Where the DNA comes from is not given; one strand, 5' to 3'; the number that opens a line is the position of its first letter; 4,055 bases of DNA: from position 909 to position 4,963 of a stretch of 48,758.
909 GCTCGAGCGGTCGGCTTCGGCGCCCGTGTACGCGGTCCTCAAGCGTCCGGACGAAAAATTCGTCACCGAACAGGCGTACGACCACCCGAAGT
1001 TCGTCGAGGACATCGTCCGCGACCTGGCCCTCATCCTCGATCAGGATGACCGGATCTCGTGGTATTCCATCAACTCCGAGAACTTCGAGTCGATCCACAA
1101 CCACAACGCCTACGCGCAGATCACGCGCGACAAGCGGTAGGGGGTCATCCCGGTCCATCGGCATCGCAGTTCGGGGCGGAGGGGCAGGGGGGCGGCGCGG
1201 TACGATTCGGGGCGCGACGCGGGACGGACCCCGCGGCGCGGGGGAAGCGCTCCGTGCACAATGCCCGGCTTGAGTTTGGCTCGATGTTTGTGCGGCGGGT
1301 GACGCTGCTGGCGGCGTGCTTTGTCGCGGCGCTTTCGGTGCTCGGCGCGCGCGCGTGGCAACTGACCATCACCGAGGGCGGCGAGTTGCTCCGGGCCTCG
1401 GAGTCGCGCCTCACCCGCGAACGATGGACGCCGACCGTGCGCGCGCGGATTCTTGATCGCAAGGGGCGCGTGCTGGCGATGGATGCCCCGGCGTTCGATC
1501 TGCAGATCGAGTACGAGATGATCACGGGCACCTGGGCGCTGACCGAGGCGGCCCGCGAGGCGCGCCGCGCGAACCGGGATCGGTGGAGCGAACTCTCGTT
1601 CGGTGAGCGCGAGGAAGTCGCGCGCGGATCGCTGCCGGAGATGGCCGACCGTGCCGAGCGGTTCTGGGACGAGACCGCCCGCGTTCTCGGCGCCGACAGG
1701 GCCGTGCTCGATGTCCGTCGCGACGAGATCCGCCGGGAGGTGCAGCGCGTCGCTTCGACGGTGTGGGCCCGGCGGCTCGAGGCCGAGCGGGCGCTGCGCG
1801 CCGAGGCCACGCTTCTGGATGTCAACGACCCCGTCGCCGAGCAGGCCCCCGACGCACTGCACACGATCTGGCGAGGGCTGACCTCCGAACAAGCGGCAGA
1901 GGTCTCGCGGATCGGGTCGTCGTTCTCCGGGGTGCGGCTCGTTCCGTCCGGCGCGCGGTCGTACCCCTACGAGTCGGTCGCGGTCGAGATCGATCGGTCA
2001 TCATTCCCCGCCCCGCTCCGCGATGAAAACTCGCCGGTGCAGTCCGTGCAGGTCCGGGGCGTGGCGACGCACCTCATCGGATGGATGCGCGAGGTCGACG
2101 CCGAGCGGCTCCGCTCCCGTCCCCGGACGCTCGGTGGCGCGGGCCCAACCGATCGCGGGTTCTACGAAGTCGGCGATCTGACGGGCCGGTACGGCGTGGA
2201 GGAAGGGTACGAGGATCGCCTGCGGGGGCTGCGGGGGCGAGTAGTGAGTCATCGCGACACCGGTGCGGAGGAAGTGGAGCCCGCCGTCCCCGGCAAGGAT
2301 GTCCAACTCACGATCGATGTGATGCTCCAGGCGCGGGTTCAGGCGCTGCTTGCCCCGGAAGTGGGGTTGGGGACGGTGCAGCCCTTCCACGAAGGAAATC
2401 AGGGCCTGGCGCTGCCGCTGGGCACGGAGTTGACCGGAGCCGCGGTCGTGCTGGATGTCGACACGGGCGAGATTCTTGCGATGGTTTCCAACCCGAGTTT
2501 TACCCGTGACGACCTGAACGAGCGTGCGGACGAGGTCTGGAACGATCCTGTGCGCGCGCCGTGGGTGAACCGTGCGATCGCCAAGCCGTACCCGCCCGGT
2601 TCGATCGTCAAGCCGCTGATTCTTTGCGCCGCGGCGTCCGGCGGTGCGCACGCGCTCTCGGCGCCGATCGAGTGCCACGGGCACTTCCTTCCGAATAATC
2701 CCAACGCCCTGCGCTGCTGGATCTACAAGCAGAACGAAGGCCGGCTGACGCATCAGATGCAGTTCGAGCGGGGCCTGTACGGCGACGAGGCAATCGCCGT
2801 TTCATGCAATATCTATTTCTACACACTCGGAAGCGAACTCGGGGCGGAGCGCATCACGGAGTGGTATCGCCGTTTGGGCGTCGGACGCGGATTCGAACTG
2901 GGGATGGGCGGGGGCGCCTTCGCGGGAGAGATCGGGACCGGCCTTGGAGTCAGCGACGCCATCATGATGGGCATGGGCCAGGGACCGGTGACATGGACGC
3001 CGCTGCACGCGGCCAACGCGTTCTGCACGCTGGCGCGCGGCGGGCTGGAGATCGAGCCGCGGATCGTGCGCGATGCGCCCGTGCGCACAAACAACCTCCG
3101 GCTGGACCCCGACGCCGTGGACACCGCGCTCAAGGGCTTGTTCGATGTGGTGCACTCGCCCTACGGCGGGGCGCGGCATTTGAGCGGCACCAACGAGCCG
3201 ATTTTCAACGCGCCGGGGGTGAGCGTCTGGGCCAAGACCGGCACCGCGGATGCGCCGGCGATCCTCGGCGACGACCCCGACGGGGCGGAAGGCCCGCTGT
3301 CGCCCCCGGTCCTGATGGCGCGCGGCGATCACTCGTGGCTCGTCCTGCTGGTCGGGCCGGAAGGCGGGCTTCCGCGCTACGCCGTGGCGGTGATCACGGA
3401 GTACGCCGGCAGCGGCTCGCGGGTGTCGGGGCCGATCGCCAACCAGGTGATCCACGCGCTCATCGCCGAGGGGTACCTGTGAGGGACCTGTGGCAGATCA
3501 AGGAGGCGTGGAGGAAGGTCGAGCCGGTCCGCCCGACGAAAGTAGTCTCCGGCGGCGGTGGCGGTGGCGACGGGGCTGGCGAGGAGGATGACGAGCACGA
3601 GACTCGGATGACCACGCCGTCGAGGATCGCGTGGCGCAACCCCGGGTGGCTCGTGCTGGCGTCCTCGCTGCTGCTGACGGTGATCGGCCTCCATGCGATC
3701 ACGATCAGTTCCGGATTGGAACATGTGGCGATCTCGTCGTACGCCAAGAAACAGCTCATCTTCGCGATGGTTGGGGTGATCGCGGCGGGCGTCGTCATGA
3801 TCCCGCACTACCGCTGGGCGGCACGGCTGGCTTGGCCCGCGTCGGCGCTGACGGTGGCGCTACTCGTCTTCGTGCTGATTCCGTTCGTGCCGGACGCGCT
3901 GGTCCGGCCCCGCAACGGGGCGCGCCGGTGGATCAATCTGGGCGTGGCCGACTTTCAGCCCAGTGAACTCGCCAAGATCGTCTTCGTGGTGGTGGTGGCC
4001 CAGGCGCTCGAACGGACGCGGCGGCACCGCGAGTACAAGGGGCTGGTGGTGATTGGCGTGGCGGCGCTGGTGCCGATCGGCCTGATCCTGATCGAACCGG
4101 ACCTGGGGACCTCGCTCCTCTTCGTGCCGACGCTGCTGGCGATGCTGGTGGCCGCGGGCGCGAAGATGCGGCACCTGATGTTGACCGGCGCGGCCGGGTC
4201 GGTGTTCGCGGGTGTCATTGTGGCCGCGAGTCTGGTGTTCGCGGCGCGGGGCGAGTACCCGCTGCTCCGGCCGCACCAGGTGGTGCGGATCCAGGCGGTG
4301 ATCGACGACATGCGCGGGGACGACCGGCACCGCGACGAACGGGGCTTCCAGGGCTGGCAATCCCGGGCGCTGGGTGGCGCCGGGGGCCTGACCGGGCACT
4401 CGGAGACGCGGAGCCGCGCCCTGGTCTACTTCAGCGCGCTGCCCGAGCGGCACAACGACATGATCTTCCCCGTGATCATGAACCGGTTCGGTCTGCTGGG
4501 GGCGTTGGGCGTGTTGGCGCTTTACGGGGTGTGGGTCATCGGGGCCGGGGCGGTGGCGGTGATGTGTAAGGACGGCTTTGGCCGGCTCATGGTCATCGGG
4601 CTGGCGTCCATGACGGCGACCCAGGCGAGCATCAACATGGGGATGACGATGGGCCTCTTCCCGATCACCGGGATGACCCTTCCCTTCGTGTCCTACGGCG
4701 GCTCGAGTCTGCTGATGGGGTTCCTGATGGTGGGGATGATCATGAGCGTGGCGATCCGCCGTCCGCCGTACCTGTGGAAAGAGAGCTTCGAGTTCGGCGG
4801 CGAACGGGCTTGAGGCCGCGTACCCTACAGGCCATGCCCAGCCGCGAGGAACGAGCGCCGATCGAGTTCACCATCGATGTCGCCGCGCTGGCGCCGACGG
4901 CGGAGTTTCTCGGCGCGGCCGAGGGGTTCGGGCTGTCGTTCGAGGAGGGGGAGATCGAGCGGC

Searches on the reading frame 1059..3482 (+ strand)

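Call 8: search_protein_families(library=pfam, proteins=[window:1059-3482:+], max_evalue=0.0001)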
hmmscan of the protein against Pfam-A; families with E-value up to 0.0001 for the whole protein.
window:1059-3482:+ (807 aa): 2 families
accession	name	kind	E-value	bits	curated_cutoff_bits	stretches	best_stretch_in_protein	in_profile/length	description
PF00905.27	Transpeptidase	-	3.6e-35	122.1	22.1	1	460-798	1-298/299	Penicillin binding protein transpeptidase domain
PF03717.20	PBP_dimer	-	6.5e-16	59.7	24.4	2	127-308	5-116/180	Penicillin-binding Protein dimerisation domain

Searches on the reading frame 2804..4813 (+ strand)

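Call 8: search_protein_families(library=pfam, proteins=[window:2804-4813:+], max_evalue=0.0001)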
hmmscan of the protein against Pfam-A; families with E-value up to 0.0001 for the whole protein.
window:2804-4813:+ (669 aa): 1 family
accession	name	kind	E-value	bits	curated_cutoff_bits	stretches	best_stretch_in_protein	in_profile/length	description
PF01098.24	FTSW_RODA_SPOVE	-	4.4e-67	227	26.4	1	283-651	3-352/356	Cell cycle protein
